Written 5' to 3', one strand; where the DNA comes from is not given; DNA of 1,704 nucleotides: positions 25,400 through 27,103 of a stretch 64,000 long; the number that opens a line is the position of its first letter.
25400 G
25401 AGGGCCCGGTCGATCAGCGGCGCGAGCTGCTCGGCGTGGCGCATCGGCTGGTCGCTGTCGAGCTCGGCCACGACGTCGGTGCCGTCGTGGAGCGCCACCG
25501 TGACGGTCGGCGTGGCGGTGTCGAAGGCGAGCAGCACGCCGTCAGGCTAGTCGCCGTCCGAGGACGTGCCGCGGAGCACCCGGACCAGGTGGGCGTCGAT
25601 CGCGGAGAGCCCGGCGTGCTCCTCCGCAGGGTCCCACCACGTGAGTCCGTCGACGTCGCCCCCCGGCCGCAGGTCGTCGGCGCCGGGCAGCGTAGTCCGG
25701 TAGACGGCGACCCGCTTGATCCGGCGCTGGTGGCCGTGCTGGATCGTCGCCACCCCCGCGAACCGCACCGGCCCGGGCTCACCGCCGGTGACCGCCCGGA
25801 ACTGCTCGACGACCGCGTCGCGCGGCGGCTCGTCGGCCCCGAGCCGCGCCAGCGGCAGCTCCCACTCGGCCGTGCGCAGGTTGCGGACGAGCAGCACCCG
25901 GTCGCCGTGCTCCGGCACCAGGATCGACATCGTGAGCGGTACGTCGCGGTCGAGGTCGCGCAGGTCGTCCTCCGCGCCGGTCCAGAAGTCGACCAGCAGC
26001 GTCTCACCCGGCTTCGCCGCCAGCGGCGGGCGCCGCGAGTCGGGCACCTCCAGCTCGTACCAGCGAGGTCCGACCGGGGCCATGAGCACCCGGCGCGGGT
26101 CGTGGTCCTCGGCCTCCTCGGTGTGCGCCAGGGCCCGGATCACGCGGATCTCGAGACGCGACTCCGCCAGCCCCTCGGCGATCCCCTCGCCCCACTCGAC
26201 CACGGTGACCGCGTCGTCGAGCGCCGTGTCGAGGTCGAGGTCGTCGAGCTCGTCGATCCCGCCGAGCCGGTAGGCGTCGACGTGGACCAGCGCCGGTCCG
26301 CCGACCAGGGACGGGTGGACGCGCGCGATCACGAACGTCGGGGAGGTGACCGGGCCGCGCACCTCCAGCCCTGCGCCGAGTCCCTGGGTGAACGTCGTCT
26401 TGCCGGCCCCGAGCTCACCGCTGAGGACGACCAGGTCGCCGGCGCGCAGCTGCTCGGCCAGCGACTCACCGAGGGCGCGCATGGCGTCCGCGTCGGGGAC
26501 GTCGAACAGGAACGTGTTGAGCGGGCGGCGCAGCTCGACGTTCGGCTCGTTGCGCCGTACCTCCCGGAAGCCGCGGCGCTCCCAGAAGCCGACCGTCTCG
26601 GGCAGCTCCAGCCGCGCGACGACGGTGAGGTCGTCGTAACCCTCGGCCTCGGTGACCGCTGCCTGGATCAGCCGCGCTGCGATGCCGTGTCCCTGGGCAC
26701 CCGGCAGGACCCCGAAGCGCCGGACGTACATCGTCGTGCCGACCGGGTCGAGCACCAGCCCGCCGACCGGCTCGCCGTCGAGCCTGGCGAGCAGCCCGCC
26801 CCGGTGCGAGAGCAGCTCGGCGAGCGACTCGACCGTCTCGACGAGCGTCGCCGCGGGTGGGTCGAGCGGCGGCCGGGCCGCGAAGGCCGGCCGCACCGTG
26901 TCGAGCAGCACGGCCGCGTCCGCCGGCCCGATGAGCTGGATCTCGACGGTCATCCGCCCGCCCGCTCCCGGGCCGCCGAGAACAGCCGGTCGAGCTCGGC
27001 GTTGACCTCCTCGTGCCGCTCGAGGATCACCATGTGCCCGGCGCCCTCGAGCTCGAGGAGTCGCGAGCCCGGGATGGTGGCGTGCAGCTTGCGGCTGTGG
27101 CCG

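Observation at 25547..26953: Tri-domain GNAT-TsaE-pseudo-Nudix fusion inside the t6A (tsaE-tsaB-rimI-tsaD) operon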

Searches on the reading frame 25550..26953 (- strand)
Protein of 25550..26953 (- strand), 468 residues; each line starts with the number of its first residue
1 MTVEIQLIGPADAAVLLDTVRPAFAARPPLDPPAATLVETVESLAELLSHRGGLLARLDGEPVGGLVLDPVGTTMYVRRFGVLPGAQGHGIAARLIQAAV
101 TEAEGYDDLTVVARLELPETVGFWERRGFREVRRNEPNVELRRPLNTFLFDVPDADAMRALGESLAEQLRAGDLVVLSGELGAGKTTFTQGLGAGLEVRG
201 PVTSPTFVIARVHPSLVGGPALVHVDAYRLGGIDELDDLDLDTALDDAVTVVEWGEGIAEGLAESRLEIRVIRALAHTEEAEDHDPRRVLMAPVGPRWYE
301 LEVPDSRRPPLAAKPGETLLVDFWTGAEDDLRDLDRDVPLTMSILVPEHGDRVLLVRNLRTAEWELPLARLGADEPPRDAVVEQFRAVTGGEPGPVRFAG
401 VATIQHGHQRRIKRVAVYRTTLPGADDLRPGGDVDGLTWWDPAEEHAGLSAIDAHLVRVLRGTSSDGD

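Call 6: search_protein_families(library=pfam, proteins=[window:25550-26953:-], max_evalue=1)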
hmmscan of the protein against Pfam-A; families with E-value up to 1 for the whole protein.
window:25550-26953:- (468 aa): 6 families
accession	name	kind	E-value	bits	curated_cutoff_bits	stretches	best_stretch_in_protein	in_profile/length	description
PF02367.23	TsaE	-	6.9e-34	117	26.6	1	153-273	2-120/128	Threonylcarbamoyl adenosine biosynthesis protein TsaE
PF00583.31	Acetyltransf_1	-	4.6e-10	40.2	20.7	1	48-129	30-116/116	Acetyltransferase (GNAT) family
PF13508.13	Acetyltransf_7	-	2.1e-09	38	27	1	55-131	7-84/84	Acetyltransferase (GNAT) domain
PF13673.13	Acetyltransf_10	-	3.8e-06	27.3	23.6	1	54-134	34-112/128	Acetyltransferase (GNAT) domain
PF13481.12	AAA_25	-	0.055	13.5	27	1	169-194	30-55/195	AAA domain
PF14542.12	Acetyltransf_CG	-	0.059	14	30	1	73-104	23-54/80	GCN5-related N-acetyl-transferase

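Call 7: search_protein_families(library=ncbifam, proteins=[window:25550-26953:-], max_evalue=1)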
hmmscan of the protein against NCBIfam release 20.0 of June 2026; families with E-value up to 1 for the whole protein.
window:25550-26953:- (468 aa): 11 families
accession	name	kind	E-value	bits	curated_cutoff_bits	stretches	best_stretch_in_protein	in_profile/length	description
TIGR00150.1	T6A_YjeE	equivalog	2.5e-24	85.7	60.1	1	152-273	2-122/135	tRNA (adenosine(37)-N6)-threonylcarbamoyltransferase complex ATPase subunit type 1 TsaE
NF007931.0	PRK10646.1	equivalog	1.1e-15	57.9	246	1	149-271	5-126/153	tRNA (adenosine(37)-N6)-threonylcarbamoyltransferase complex ATPase subunit type 1 TsaE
NF040501.1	resist_ArsN2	equivalog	0.00018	21.1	125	1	56-137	29-109/133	arsenic resistance N-acetyltransferase ArsN2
TIGR01575.1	rimI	equivalog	0.065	13.4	86.4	1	54-133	35-116/132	ribosomal protein S18-alanine N-acetyltransferase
NF005840.0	PRK07757.1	equivalog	0.067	13.1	154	1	77-136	69-125/153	N-acetyltransferase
TIGR01189.1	ccmA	equivalog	0.1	12.3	131.6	1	161-192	15-46/198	heme ABC exporter ATP-binding protein CcmA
NF010061.0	PRK13538.1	equivalog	0.15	11.5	195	1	159-189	18-48/211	cytochrome c biogenesis heme-transporting ATPase CcmA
TIGR02324.1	CP_lyasePhnL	equivalog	0.17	11.3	256.3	1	167-191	29-53/224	phosphonate C-P lyase system protein PhnL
NF007807.0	PRK10514.1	equivalog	0.2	11.6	134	1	82-136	78-129/147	acetyltransferase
NF004629.0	PRK05973.1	equivalog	0.25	10.3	156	1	160-189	52-81/237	DNA helicase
NF010068.0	PRK13548.1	equivalog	0.3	10.1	261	0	166-196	25-55/261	heme ABC transporter ATP-binding protein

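Call 8: find_homologous_proteins(query=window:25550-26953:-, max_evalue=0.00001)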
Query window:25550-26953:- (468 aa): 4749 proteins with E <= 0.00001 among 8000 candidates; the best 120 are listed.
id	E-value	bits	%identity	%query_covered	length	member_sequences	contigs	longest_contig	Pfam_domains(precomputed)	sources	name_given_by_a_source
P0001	0.0e+0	1028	100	100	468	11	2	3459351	PF13673.14,PF13508.14,PF02367.24,PF00583.32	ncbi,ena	-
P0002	7.7e-273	924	90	100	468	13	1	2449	PF13673.14,PF13508.14,PF02367.24,PF00583.32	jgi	jgi:tRNA threonylcarbamoyl adenosine modification protein YjeE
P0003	2.0e-271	919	90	100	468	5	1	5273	PF13673.14,PF13508.14,PF02367.24,PF00583.32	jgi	jgi:tRNA threonylcarbamoyl adenosine modification protein YjeE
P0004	5.9e-268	908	89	99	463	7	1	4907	PF13673.14,PF13508.14,PF02367.24,PF00583.32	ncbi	ncbi:MAG: tRNA (adenosine(37)-N6)-threonylcarbamoyltransferase complex ATPase subunit type 1 TsaE [N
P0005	5.4e-262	888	87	99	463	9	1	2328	PF13673.14,PF13508.14,PF02367.24,PF00583.32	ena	-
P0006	2.2e-260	883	85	99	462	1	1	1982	PF13673.14,PF13508.14,PF02367.24,PF00583.32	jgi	-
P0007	5.3e-259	878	87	99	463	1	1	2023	PF13673.14,PF13508.14,PF02367.24,PF00583.32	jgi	-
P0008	9.5e-255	864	85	99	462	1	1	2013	PF13673.14,PF13508.14,PF02367.24,PF00583.32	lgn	-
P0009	4.5e-253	858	84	99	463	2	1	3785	PF13673.14,PF13508.14,PF02367.24,PF00583.32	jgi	-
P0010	1.5e-252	857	85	99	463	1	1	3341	PF13673.14,PF13508.14,PF02367.24,PF00583.32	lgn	-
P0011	7.3e-251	851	85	99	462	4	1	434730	PF13673.14,PF13508.14,PF02367.24,PF00583.32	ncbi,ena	-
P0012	4.8e-244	829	82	99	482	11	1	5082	PF13673.14,PF13508.14,PF02367.24,PF00583.32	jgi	jgi:tRNA threonylcarbamoyl adenosine modification protein YjeE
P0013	2.3e-240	817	81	98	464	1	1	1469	PF13673.14,PF13508.14,PF02367.24,PF00583.32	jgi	jgi:tRNA threonylcarbamoyladenosine biosynthesis protein TsaE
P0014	1.3e-237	807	81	99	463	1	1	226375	PF13673.14,PF13508.14,PF02367.24,PF00583.32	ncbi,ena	-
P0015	3.7e-237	806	81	99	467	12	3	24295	PF13673.14,PF13508.14,PF02367.24,PF00583.32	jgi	jgi:tRNA threonylcarbamoyl adenosine modification protein YjeE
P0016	1.2e-236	804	81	99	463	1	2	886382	PF13673.14,PF13508.14,PF02367.24,PF00583.32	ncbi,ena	-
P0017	3.5e-236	803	80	98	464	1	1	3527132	PF13673.14,PF13508.14,PF02367.24,PF00583.32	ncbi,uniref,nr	ncbi:tRNA (adenosine(37)-N6)-threonylcarbamoyltransferase complex ATPase subunit type 1 TsaE [Nocard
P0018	1.6e-235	801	79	99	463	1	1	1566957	PF13673.14,PF13508.14,PF02367.24,PF00583.32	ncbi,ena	-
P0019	4.6e-235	799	81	99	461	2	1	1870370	PF13673.14,PF13508.14,PF02367.24,PF00583.32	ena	-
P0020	1.0e-234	798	80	99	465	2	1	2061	PF13673.14,PF13508.14,PF02367.24,PF00583.32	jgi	-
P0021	2.6e-234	797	79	99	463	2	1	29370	PF13673.14,PF13508.14,PF02367.24,PF00583.32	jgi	-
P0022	1.5e-232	791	79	98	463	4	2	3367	PF13673.14,PF13508.14,PF02367.24,PF00583.32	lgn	-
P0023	2.9e-230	783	77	100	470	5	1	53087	PF13508.14,PF02367.24,PF00583.32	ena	-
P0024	6.4e-226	769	76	99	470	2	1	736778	PF13508.14,PF02367.24,PF00583.32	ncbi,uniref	ncbi:tRNA (adenosine(37)-N6)-threonylcarbamoyltransferase complex ATPase subunit type 1 TsaE [Nocard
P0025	2.6e-211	721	73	97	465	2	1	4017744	PF13673.14,PF13508.14,PF02367.24,PF00293.35,PF00583.32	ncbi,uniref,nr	ncbi:tRNA (adenosine(37)-N6)-threonylcarbamoyltransferase complex ATPase subunit type 1 TsaE [Nocard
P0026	7.3e-211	719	74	99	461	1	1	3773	PF13673.14,PF13508.14,PF02367.24,PF00583.32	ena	-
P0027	1.9e-209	715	73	99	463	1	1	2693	PF13673.14,PF13508.14,PF02367.24,PF00293.35,PF00583.32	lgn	-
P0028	4.9e-209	713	73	98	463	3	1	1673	PF13508.14,PF02367.24,PF00293.35,PF00583.32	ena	-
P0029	3.2e-205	701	72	98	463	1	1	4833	PF13673.14,PF13508.14,PF02367.24,PF00293.35,PF00583.32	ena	-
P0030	8.2e-204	696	71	99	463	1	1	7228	PF13673.14,PF13508.14,PF02367.24,PF00293.35,PF00583.32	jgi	jgi:tRNA threonylcarbamoyl adenosine modification protein YjeE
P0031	1.5e-201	689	71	98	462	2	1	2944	PF13673.14,PF13508.14,PF02367.24,PF00293.35,PF00583.32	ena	-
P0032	4.0e-201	687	70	98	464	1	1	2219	PF13673.14,PF13508.14,PF02367.24,PF00583.32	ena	-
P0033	3.3e-200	684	70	98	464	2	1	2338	PF13673.14,PF13508.14,PF02367.24,PF00583.32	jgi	jgi:tRNA threonylcarbamoyladenosine biosynthesis protein TsaE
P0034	8.3e-200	683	71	98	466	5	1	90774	PF13508.14,PF02367.24,PF00583.32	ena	-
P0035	9.3e-200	683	70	98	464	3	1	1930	PF13508.14,PF02367.24,PF00583.32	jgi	jgi:tRNA threonylcarbamoyl adenosine modification protein YjeE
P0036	5.3e-198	677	71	98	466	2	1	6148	PF13508.14,PF02367.24,PF00583.32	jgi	jgi:tRNA threonylcarbamoyladenosine biosynthesis protein TsaE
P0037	1.3e-197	676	70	98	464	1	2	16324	PF13673.14,PF13508.14,PF02367.24,PF00293.35,PF00583.32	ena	-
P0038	1.7e-197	675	70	98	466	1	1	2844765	PF13673.14,PF13508.14,PF02367.24,PF00293.35,PF00583.32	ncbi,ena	-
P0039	7.0e-197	673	70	98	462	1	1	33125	PF13673.14,PF13508.14,PF02367.24,PF00293.35,PF00583.32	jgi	-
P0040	1.9e-195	668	68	99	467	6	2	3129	PF13673.14,PF13508.14,PF02367.24,PF00293.35,PF00583.32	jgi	jgi:tRNA threonylcarbamoyladenosine biosynthesis protein TsaE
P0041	3.5e-195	668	68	99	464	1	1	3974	PF13673.14,PF13508.14,PF02367.24,PF00293.35,PF00583.32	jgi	jgi:tRNA threonylcarbamoyl adenosine modification protein YjeE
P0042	6.3e-194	663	67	100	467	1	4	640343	PF13673.14,PF13508.14,PF02367.24,PF00293.35,PF00583.32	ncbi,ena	-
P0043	4.4e-193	661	68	98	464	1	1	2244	PF13673.14,PF13508.14,PF02367.24,PF00583.32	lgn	-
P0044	6.8e-193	660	68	99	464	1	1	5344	PF13673.14,PF13508.14,PF02367.24,PF00293.35,PF00583.32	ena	-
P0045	1.8e-192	659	67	99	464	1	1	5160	PF13673.14,PF13508.14,PF02367.24,PF00293.35,PF00583.32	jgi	-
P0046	1.8e-192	659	68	99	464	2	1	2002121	PF13673.14,PF13508.14,PF02367.24,PF00293.35,PF00583.32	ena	-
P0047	2.2e-192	658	68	99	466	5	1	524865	PF13508.14,PF02367.24,PF00293.35,PF00583.32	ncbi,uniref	ncbi:tRNA (adenosine(37)-N6)-threonylcarbamoyltransferase complex ATPase subunit type 1 TsaE [Nocard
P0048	2.8e-192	658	66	100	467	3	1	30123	PF13673.14,PF13508.14,PF02367.24,PF00293.35,PF00583.32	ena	-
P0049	3.0e-192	658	68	99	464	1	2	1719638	PF13673.14,PF13508.14,PF02367.24,PF00293.35,PF00583.32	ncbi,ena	-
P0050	3.4e-192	658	70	98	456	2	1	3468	PF13673.14,PF13508.14,PF02367.24,PF00583.32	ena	-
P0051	3.6e-192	658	68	99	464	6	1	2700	PF13673.14,PF13508.14,PF02367.24,PF00293.35,PF00583.32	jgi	jgi:tRNA threonylcarbamoyladenosine biosynthesis protein TsaE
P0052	4.3e-192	657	67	98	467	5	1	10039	PF13673.14,PF13508.14,PF02367.24,PF00293.35,PF00583.32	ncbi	ncbi:MAG: tRNA (adenosine(37)-N6)-threonylcarbamoyltransferase complex ATPase subunit type 1 TsaE [N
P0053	7.4e-191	653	67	98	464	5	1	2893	PF13673.14,PF13508.14,PF02367.24,PF00293.35,PF00583.32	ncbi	-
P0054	7.8e-191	653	67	99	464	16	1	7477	PF13673.14,PF13508.14,PF02367.24,PF00293.35,PF00583.32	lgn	-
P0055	1.6e-190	652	67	99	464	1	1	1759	PF13673.14,PF13508.14,PF02367.24,PF00293.35,PF00583.32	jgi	-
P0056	2.8e-190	651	67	99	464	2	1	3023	PF13673.14,PF13508.14,PF02367.24,PF00293.35,PF00583.32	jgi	jgi:tRNA threonylcarbamoyladenosine biosynthesis protein TsaE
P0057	3.7e-190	651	67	99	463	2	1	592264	PF13673.14,PF13508.14,PF02367.24,PF00293.35,PF00583.32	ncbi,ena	-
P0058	5.3e-190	650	67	99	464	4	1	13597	PF13673.14,PF13508.14,PF02367.24,PF00293.35,PF00583.32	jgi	-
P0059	9.0e-190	650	69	98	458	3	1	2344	PF13673.14,PF13508.14,PF02367.24,PF00293.35,PF00583.32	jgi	jgi:tRNA threonylcarbamoyl adenosine modification protein YjeE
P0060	1.3e-189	649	67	98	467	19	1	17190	PF13673.14,PF13508.14,PF02367.24,PF00293.35,PF00583.32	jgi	jgi:tRNA threonylcarbamoyl adenosine modification protein YjeE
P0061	1.4e-189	649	67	99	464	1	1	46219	PF13673.14,PF13508.14,PF02367.24,PF00293.35,PF00583.32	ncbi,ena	-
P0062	4.8e-189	647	68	98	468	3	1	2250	PF13508.14,PF02367.24,PF00293.35,PF00583.32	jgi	jgi:tRNA threonylcarbamoyladenosine biosynthesis protein TsaE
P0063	6.3e-189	647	67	99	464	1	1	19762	PF13673.14,PF13508.14,PF02367.24,PF00293.35,PF00583.32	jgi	jgi:tRNA threonylcarbamoyl adenosine modification protein YjeE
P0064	7.5e-189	647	67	99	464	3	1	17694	PF13673.14,PF13508.14,PF02367.24,PF00293.35,PF00583.32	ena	-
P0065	8.0e-189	647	66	100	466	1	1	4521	PF13673.14,PF13508.14,PF02367.24,PF00293.35,PF00583.32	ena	-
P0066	1.0e-188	646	66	99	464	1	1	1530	PF13673.14,PF13508.14,PF02367.24,PF00293.35,PF00583.32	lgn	-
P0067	1.4e-188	646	67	98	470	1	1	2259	PF13673.14,PF13508.14,PF02367.24,PF00293.35,PF00583.32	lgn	-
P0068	7.7e-188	643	67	99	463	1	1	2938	PF13673.14,PF13508.14,PF02367.24,PF00293.35,PF00583.32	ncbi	-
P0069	8.0e-188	643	67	97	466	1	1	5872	PF13673.14,PF13508.14,PF02367.24,PF00293.35,PF00583.32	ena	-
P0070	1.2e-187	643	66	99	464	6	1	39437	PF13508.14,PF02367.24,PF00293.35,PF00583.32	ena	-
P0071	6.5e-187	640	66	98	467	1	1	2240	PF13673.14,PF13508.14,PF02367.24,PF00293.35,PF00583.32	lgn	-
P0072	1.3e-186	639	66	99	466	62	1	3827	PF13673.14,PF13508.14,PF02367.24,PF00293.35,PF00583.32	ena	-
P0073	2.4e-186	638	67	98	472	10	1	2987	PF13508.14,PF02367.24,PF00293.35,PF00583.32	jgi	jgi:tRNA threonylcarbamoyladenosine biosynthesis protein TsaE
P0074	7.1e-186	637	66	99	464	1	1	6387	PF13673.14,PF13508.14,PF02367.24,PF00293.35,PF00583.32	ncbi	-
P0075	2.5e-185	635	66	99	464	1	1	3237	PF13508.14,PF02367.24,PF00293.35,PF00583.32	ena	-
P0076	3.6e-185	635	65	99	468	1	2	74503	PF13673.14,PF13508.14,PF02367.24,PF00293.35,PF00583.32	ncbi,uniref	ncbi:tRNA (adenosine(37)-N6)-threonylcarbamoyltransferase complex ATPase subunit type 1 TsaE [Nocard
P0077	8.1e-185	633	64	99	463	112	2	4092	PF13673.14,PF13508.14,PF02367.24,PF00293.35,PF00583.32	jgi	jgi:tRNA threonylcarbamoyl adenosine modification protein YjeE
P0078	1.1e-184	633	64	99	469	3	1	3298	PF13673.14,PF13508.14,PF02367.24,PF00293.35,PF00583.32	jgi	jgi:tRNA threonylcarbamoyl adenosine modification protein YjeE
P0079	1.7e-184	632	66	98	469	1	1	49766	PF13673.14,PF13508.14,PF02367.24,PF00293.35,PF00583.32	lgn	-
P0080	4.0e-184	631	66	99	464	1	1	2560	PF13508.14,PF02367.24,PF00293.35,PF00583.32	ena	-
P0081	4.3e-184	631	64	98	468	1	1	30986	PF13673.14,PF13508.14,PF02367.24,PF00293.35,PF00583.32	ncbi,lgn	-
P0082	8.1e-184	630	67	98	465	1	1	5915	PF13508.14,PF02367.24,PF00293.35,PF00583.32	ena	-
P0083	1.2e-183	630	65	99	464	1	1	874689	PF13673.14,PF13508.14,PF02367.24,PF00293.35,PF00583.32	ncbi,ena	-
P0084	1.5e-183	629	65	98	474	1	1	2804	PF13673.14,PF13508.14,PF02367.24,PF00293.35,PF00583.32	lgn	-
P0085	1.9e-183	629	66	99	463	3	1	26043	PF13508.14,PF02367.24,PF00293.35,PF00583.32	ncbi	-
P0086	3.9e-183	628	65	98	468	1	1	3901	PF13673.14,PF13508.14,PF02367.24,PF00293.35,PF00583.32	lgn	-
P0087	4.5e-183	628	65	99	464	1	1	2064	PF13508.14,PF02367.24,PF00293.35,PF00583.32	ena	-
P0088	5.8e-183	627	64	100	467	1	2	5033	PF13673.14,PF13508.14,PF02367.24,PF00293.35,PF00583.32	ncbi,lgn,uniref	ncbi:tRNA (adenosine(37)-N6)-threonylcarbamoyltransferase complex ATPase subunit type 1 TsaE [Nocard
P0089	6.7e-183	627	66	96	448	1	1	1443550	PF13673.14,PF13508.14,PF02367.24,PF00293.35,PF00583.32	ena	-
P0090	1.1e-182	626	66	97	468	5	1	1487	PF13673.14,PF13508.14,PF02367.24,PF00293.35,PF00583.32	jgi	jgi:tRNA threonylcarbamoyl adenosine modification protein YjeE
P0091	1.1e-182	626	65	98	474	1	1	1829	PF13508.14,PF02367.24,PF00293.35,PF00583.32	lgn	-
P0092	1.1e-182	626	64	99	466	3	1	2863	PF13673.14,PF13508.14,PF02367.24,PF00293.35,PF00583.32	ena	-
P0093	2.3e-182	625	65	98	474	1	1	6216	PF13673.14,PF13508.14,PF02367.24,PF00293.35,PF00583.32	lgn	-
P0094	2.7e-182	625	67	98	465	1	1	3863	PF13508.14,PF02367.24,PF00293.35,PF00583.32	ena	-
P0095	3.7e-182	625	64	98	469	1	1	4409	PF13673.14,PF13508.14,PF02367.24,PF00293.35,PF00583.32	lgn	-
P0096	7.1e-182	624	66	99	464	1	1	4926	PF13508.14,PF02367.24,PF00293.35,PF00583.32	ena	-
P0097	8.2e-182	623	66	96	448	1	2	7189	PF13673.14,PF13508.14,PF02367.24,PF00293.35,PF00583.32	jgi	jgi:tRNA threonylcarbamoyl adenosine modification protein YjeE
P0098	9.8e-182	623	64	99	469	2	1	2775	PF13673.14,PF13508.14,PF02367.24,PF00293.35,PF00583.32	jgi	jgi:tRNA threonylcarbamoyladenosine biosynthesis protein TsaE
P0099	1.3e-181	623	67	95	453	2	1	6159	PF13673.14,PF13508.14,PF02367.24,PF00293.35,PF00583.32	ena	-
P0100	1.4e-181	623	65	98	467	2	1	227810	PF13673.14,PF13508.14,PF02367.24,PF00293.35,PF00583.32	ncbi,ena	-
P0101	4.9e-181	621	65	98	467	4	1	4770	PF13673.14,PF13508.14,PF02367.24,PF00293.35,PF00583.32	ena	-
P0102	7.4e-181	620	65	99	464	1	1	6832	PF13508.14,PF02367.24,PF00293.35,PF00583.32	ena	-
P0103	1.2e-180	620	64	98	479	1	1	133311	PF13673.14,PF13508.14,PF02367.24,PF00293.35,PF00583.32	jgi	jgi:tRNA threonylcarbamoyladenosine biosynthesis protein TsaE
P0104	1.3e-180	619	64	99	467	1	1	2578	PF13508.14,PF02367.24,PF00293.35,PF00583.32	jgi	jgi:tRNA threonylcarbamoyladenosine biosynthesis protein TsaE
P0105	1.6e-180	619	65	98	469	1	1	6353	PF13673.14,PF13508.14,PF02367.24,PF00293.35,PF00583.32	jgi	jgi:tRNA threonylcarbamoyl adenosine modification protein YjeE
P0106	2.1e-180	619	63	100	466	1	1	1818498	PF13673.14,PF13508.14,PF02367.24,PF00293.35,PF00583.32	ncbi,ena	-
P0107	2.3e-180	619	64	98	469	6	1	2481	PF13673.14,PF13508.14,PF02367.24,PF00293.35,PF00583.32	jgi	jgi:tRNA threonylcarbamoyl adenosine modification protein YjeE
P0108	2.4e-180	619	86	70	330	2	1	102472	PF02367.24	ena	-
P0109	2.9e-180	618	64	100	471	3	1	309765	PF13673.14,PF13508.14,PF02367.24,PF00293.35,PF00583.32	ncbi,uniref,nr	ncbi:tRNA (adenosine(37)-N6)-threonylcarbamoyltransferase complex ATPase subunit type 1 TsaE [Nocard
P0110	8.5e-180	617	64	98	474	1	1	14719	PF13508.14,PF02367.24,PF00293.35,PF00583.32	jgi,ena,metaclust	metaclust:\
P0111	9.5e-180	617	64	99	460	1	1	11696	PF13673.14,PF13508.14,PF02367.24,PF00293.35,PF00583.32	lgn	-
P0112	1.9e-179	616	64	98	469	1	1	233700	PF13673.14,PF13508.14,PF02367.24,PF00293.35,PF00583.32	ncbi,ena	-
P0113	3.5e-179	615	65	99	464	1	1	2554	PF13508.14,PF02367.24,PF00293.35,PF00583.32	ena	-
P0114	5.9e-179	614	64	98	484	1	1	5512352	PF13508.14,PF02367.24,PF00293.35,PF00583.32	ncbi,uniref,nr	ncbi:tRNA (adenosine(37)-N6)-threonylcarbamoyltransferase complex ATPase subunit type 1 TsaE [Nocard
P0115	8.8e-179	613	66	99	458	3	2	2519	PF13673.14,PF13508.14,PF02367.24,PF00293.35,PF00583.32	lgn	-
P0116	1.4e-178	613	63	98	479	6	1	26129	PF13673.14,PF13508.14,PF02367.24,PF00293.35,PF00583.32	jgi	jgi:tRNA threonylcarbamoyl adenosine modification protein YjeE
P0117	2.3e-178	612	65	98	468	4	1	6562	PF13673.14,PF13508.14,PF02367.24,PF00293.35,PF00583.32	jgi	jgi:tRNA threonylcarbamoyl adenosine modification protein YjeE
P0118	2.9e-178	612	65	98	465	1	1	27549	PF13673.14,PF13508.14,PF02367.24,PF00293.35,PF00583.32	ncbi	ncbi:MAG: tRNA (adenosine(37)-N6)-threonylcarbamoyltransferase complex ATPase subunit type 1 TsaE [N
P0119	3.5e-178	611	63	98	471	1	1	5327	PF13508.14,PF02367.24,PF00293.35,PF00583.32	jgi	jgi:tRNA threonylcarbamoyladenosine biosynthesis protein TsaE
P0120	3.6e-178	611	64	98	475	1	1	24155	PF13673.14,PF13508.14,PF02367.24,PF00293.35,PF00583.32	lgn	-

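Call 19: find_encoding_contigs(protein=P0001, flank=6000, max_places=3)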
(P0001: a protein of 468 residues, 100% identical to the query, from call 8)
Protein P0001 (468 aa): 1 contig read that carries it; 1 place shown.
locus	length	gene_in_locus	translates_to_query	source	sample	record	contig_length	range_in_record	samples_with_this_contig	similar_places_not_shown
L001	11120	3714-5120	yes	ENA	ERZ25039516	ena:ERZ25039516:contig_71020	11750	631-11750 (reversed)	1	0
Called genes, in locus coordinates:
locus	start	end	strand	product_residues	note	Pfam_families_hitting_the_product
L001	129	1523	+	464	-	PF03853:YjeF_N, PF01256:Carb_kinase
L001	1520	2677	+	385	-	PF01168:Ala_racemase_N, PF00842:Ala_racemase_C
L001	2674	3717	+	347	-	PF00561:Abhydrolase_1, PF12146:Hydrolase_4, PF12697:Abhydrolase_6, PF00975:Thioesterase (weak)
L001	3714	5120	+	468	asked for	PF00583:Acetyltransf_1, PF13673:Acetyltransf_10 (weak), PF13508:Acetyltransf_7, PF02367:TsaE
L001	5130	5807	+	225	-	PF00814:TsaD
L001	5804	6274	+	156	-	PF13302:Acetyltransf_3 (weak), PF13673:Acetyltransf_10, PF00583:Acetyltransf_1, PF24553:Rv0428c_C, PF21926:FeeM, PF13508:Acetyltransf_7, PF08445:FR47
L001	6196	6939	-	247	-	PF00583:Acetyltransf_1, PF13673:Acetyltransf_10 (weak), PF08445:FR47, PF13508:Acetyltransf_7 (weak)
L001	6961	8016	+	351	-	PF00814:TsaD, PF22521:HypF_C_2 (weak)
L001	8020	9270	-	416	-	-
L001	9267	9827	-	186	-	PF04542:Sigma70_r2, PF08281:Sigma70_r4_2, PF04545:Sigma70_r4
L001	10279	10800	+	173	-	PF04978:MST, PF12867:DinB_2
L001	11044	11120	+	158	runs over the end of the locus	PF18029:Glyoxalase_6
